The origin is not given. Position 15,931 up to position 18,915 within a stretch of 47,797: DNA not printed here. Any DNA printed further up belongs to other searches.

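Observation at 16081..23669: Five-gene, ATGA-coupled operon of exported Cys-rich proteins with no recognisable family: candidate novel envelope or surface system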

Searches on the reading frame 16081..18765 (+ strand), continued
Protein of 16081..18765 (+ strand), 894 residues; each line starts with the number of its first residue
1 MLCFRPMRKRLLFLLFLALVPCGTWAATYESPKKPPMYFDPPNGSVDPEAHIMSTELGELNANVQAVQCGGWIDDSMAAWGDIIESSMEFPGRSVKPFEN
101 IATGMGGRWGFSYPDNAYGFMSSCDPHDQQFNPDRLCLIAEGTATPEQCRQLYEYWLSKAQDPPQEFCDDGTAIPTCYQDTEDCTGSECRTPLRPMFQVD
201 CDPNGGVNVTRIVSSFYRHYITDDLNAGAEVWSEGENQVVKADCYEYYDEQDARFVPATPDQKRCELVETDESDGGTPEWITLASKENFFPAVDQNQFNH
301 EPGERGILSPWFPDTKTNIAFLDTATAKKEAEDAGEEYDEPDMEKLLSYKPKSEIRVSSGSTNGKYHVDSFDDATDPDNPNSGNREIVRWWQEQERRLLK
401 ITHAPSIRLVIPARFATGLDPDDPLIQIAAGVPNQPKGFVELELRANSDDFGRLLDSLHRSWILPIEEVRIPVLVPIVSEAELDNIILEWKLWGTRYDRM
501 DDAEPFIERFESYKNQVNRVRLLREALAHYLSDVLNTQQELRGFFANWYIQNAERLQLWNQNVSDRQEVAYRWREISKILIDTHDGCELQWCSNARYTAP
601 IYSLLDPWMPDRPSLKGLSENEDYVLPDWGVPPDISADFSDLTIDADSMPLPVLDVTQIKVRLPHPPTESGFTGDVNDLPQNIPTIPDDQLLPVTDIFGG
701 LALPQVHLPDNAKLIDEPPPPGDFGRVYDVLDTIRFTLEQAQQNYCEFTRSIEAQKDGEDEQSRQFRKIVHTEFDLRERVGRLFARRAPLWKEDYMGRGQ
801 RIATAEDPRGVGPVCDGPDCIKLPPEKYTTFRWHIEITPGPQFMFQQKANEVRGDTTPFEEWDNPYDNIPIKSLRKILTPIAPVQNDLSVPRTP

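Call 80: predict_structure(alignment_id=A8)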
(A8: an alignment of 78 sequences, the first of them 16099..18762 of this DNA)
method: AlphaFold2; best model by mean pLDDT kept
length: 888 residues; sequences in the alignment: 78
mean_pLDDT: 82.7   pTM: 0.76
mean pLDDT of the five models: 82.7, 81.9, 79.8, 79.1, 77.5
residues with pLDDT >= 90: 387; 70-90: 304; 50-70: 160; < 50: 37
segments of 3 or more residues with pLDDT < 50: 1-4, 13-18, 298-302, 346-353, 427-432, 886-888
pLDDT, mean of each block of 10 residues (from residue 1): 51 49 72 73 81 87 84 67 92 88 94 98 97 95 98 95 92 97 97 92 96 92 86 94 96 96 81 67 69 50 60 68 70 60 50 56 85 72 92 91 71 60 52 57 63 67 91 95 97 96 95 88 88 86 87 89 95 90 86 95 94 96 91 79 88 94 89 91 84 85 87 93 98 96 88 84 95 92 87 76 54 70 84 83 92 93 92 68 56
secondary structure, 60 per line:
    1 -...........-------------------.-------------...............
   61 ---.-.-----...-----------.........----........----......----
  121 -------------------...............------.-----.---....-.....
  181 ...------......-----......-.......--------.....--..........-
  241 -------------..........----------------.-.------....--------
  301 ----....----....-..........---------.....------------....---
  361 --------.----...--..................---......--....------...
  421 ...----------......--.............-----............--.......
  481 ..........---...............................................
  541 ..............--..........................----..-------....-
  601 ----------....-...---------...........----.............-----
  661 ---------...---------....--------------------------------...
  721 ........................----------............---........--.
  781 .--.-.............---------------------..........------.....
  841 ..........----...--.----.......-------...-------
elements in order (helices of 4 or more, strands of 3 or more residues): H2-12 H47-60 E86-94 E99-106 E111-116 H140-154 H171-174 E176-179 H180-183 E190-195 E201-206 E208-214 E223-227 E230-239 E257-263 H289-292 E305-308 E313-316 H318-327 H337-341 H354-357 H380-396 E400-405 H408-411 H418-423 E434-439 H442-454 E460-471 H474-490 H494-554 H557-582 H596-599 H611-614 E628-638 E643-655 H682-685 H718-744 H755-762 E763-766 H770-777 H786-798 E820-829 H836-850 H865-871 E879-881

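Call 82: search_solved_structures(query=A9, max_evalue=10)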
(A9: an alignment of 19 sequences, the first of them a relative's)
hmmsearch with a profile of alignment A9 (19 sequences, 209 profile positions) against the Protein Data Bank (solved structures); distinct sequences matched with E-value up to 10: 0.

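Call 83: search_protein_families(library=pfam, alignment_id=A9, max_evalue=0.1)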
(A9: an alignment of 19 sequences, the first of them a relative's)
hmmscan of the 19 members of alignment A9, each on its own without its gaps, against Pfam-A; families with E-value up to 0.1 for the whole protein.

A. member 1, L006:191-844:+ (218 aa): 0 families

B. families by the number of members that match (of 19 scanned): 8 families
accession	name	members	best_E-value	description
PF14891.12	Peptidase_M91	2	0.017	Effector protein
PF18894.6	PhageMetallopep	2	0.024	Putative phage metallopeptidase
PF09768.15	Peptidase_M76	1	0.00019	Peptidase M76 family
PF18304.6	SabA_adhesion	1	0.0095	SabA N-terminal extracellular adhesion domain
PF01375.23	Enterotoxin_a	1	0.041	Heat-labile enterotoxin alpha chain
PF01863.23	YgjP-like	1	0.059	YgjP-like, metallopeptidase domain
PF20344.3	DUF6639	1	0.074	Family of unknown function (DUF6639)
PF17763.6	Asparaginase_C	1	0.087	Glutaminase/Asparaginase C-terminal domain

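Call 85: fold_search(model_id=the predicted structure, library=pdb)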
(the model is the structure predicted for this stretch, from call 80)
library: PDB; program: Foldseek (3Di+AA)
matches with E <= 10: 21; with E <= 0.001: 0
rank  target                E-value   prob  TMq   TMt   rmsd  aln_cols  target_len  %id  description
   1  4e40                  4.4e+00  0.02  0.07  0.22  57.9       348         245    9  The haptoglobin-hemoglobin receptor of Trypanosoma congolense (released 2013-01-16)
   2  7ylz_B                4.8e+00  0.01  0.03  0.04  14.4        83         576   19  Unliganded form of hydroxyamidotransferase TsnB9 (released 2023-05-31)
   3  7udm_B                5.4e+00  0.08  0.07  0.20  43.6       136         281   12  Crystal structure of designed helical repeat protein RPB_PLP1_R6 in alternative conformation 1 (with peptide) (released 2023-03-22)
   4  7f0a                  5.4e+00  0.04  0.03  0.10  22.8       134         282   13  Crystal structure of capreomycin phosphotransferase (released 2022-05-11)
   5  7udn_B                5.7e+00  0.06  0.06  0.17  31.5       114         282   14  Crystal structure of designed helical repeat protein RPB_PLP1_R6 in alternative conformation 2 (released 2023-03-22)
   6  7xj1_B                5.7e+00  0.01  0.04  0.06  33.9       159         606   12  Structure of human TRPV3_G573S in complex with Trpvicin in C2 symmetry (released 2022-11-09)
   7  2v0o_A                6.3e+00  0.06  0.07  0.16   8.7       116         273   12  FCHO2 F-BAR domain (released 2007-06-26)
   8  4dyl                  6.6e+00  0.05  0.07  0.13  12.1       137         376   12  F-BAR domain of human FES tyrosine kinase (released 2012-04-04)
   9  2dby                  7.0e+00  0.01  0.03  0.06  29.1       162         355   10  Crystal structure of the GTP-binding protein YchF in complexed with GDP (released 2006-06-16)
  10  8zzu_G                7.3e+00  0.06  0.03  0.31   9.5        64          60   12  Molecular Architecture of Human Fibrin Clots (released 2020-01-10)
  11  2v0o_C                7.3e+00  0.06  0.08  0.21  18.0       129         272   10  FCHO2 F-BAR domain (released 2007-06-26)
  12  7udn_A                7.3e+00  0.06  0.07  0.19  47.2       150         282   11  Crystal structure of designed helical repeat protein RPB_PLP1_R6 in alternative conformation 2 (released 2023-03-22)
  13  7udm_A                7.3e+00  0.04  0.06  0.16  44.2       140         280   15  Crystal structure of designed helical repeat protein RPB_PLP1_R6 in alternative conformation 1 (with peptide) (released 2023-03-22)
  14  5cwp                  7.7e+00  0.04  0.05  0.15  28.0       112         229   13  Crystal structure of de novo designed helical repeat protein DHR79 (released 2015-12-16)
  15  3plt_B                7.7e+00  0.03  0.05  0.16  28.9       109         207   10  Crystal structure of Lsp1 from Saccharomyces cerevisiae (released 2011-06-22)
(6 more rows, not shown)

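Call 86: list_cluster_members(proteins=[L009:16278-17819:+, L010:5925-7568:+, L011:16363-18054:+, L013:10364-11911:+, L016:16486-18120:+, L021:16243-17850:+, L024:16437-18074:+, L031:16290-17885:+, L036:16665-18203:+, L046:16338-17942:+])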
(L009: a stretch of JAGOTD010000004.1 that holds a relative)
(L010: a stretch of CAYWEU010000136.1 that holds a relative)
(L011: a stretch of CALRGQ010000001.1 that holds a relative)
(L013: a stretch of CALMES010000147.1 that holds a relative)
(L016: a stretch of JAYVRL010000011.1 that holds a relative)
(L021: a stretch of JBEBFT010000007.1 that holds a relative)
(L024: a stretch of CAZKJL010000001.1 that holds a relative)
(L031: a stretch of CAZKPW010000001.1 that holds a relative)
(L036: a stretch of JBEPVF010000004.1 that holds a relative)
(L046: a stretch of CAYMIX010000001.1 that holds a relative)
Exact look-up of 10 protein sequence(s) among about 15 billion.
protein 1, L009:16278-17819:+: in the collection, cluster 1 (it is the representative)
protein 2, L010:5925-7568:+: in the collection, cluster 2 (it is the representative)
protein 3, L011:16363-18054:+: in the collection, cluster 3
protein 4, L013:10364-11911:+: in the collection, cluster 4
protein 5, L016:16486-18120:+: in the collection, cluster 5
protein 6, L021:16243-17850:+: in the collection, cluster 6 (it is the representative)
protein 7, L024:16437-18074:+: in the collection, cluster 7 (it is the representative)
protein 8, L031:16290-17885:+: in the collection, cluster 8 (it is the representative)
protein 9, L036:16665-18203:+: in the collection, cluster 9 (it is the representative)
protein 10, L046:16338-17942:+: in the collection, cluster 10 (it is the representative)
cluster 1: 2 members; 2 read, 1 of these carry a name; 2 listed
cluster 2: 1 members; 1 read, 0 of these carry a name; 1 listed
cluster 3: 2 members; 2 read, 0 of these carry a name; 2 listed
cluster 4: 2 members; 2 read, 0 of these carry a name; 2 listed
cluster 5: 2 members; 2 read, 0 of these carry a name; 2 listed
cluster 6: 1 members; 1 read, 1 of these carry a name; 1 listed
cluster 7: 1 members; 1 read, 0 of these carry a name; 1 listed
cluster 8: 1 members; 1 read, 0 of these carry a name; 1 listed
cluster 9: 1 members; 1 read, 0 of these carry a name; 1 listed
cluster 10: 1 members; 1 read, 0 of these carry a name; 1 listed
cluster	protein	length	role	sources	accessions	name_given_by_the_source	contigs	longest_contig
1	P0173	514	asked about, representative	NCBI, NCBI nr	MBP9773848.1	MAG: hypothetical protein KBD00_04440 [Candidatus Peribacteraceae bacterium] | hypothetical protein [Candidatus Peribacteraceae bacterium]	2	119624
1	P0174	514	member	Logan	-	-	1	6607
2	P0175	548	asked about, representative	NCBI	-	-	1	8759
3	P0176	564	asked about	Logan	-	-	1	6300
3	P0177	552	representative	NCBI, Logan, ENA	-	-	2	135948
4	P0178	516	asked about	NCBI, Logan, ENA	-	-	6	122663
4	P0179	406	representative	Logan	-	-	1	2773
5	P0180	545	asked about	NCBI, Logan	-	-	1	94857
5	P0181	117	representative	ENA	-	-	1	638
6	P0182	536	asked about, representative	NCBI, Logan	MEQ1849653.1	MAG: hypothetical protein ABL890_03630 [Candidatus Peribacteraceae bacterium]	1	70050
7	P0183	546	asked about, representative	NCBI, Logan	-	-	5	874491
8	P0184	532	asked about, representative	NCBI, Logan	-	-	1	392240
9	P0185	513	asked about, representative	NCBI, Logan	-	-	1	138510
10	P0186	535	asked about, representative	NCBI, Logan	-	-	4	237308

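Call 89: fold_search(model_id=the predicted structure, library=viral)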
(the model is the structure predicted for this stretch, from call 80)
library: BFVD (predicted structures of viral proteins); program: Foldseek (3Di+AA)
matches with E <= 10: 32; with E <= 0.001: 0
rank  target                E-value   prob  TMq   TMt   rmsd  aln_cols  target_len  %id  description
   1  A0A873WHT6            8.6e-01  0.06  0.06  0.10  22.0       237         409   10  (no name in the UniProt tables at hand)
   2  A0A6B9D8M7            1.4e+00  0.03  0.06  0.12  35.0       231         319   10  S protein (Fragment) [Bovine coronavirus]
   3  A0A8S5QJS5            2.3e+00  0.04  0.04  0.18  15.6        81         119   10  Head-tail joining protein [Siphoviridae sp. ctezl47]
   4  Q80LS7                2.4e+00  0.03  0.06  0.07  21.9       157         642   10  IE-1 [Adoxophyes honmai nucleopolyhedrovirus]
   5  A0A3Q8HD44            2.5e+00  0.01  0.06  0.05  37.5       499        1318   11  (no name in the UniProt tables at hand)
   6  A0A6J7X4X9            3.0e+00  0.02  0.03  0.16  15.1        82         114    7  Bacteriophage SPP1, head-tail adaptor [uncultured Caudovirales phage]
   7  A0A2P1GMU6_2          3.0e+00  0.00  0.03  0.03  29.0       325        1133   11  Replicase polyprotein 1ab [Nanhai ghost shark arterivirus]
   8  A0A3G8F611            4.0e+00  0.01  0.04  0.05  15.0        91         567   14  (no name in the UniProt tables at hand)
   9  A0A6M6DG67            4.0e+00  0.01  0.02  0.08  17.7        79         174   10  (no name in the UniProt tables at hand)
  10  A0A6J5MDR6            4.7e+00  0.01  0.03  0.14  14.0        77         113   10  COG5614 Bacteriophage head-tail adaptor [uncultured Caudovirales phage]
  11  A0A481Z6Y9            4.7e+00  0.01  0.04  0.15  31.8       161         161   10  Uncharacterized protein (Fragment) [Pithovirus LCPAC103]
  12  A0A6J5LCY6            5.2e+00  0.01  0.04  0.07  31.8       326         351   12  Uncharacterized protein [uncultured Caudovirales phage]
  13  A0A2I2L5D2            5.5e+00  0.02  0.02  0.07  16.1        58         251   10  MORN-repeat protein [Orpheovirus IHUMI-LCC2]
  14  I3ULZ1                5.5e+00  0.02  0.06  0.17  45.3       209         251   13  Uncharacterized protein (Fragment) [Synechococcus phage S-CBP3]
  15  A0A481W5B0            5.8e+00  0.03  0.02  0.18  14.3        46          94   17  Uncharacterized protein [Pseudomonas phage Psa21]
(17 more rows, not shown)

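Call 94: find_related_loci(query=A5, collection=viral_contigs, flank=3000)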
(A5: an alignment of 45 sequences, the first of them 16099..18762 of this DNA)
Query A5 (888 aa) in viral_contigs; peptide patterns used: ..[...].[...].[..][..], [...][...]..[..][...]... (x = any residue, [..] = any of these).
64 stretches matched a pattern, but none encodes a relative of the query by tblastn (E <= 1e-3).

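Call 102: search_protein_families(library=phrogs, proteins=[window:16099-18762:+], max_evalue=0.01)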
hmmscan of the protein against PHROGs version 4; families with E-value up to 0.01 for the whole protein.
window:16099-18762:+ (888 aa): 0 families

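Call 103: search_protein_families(library=padloc, proteins=[window:16099-18762:+], max_evalue=0.01)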
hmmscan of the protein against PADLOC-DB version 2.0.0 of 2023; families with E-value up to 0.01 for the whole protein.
window:16099-18762:+ (888 aa): 0 families
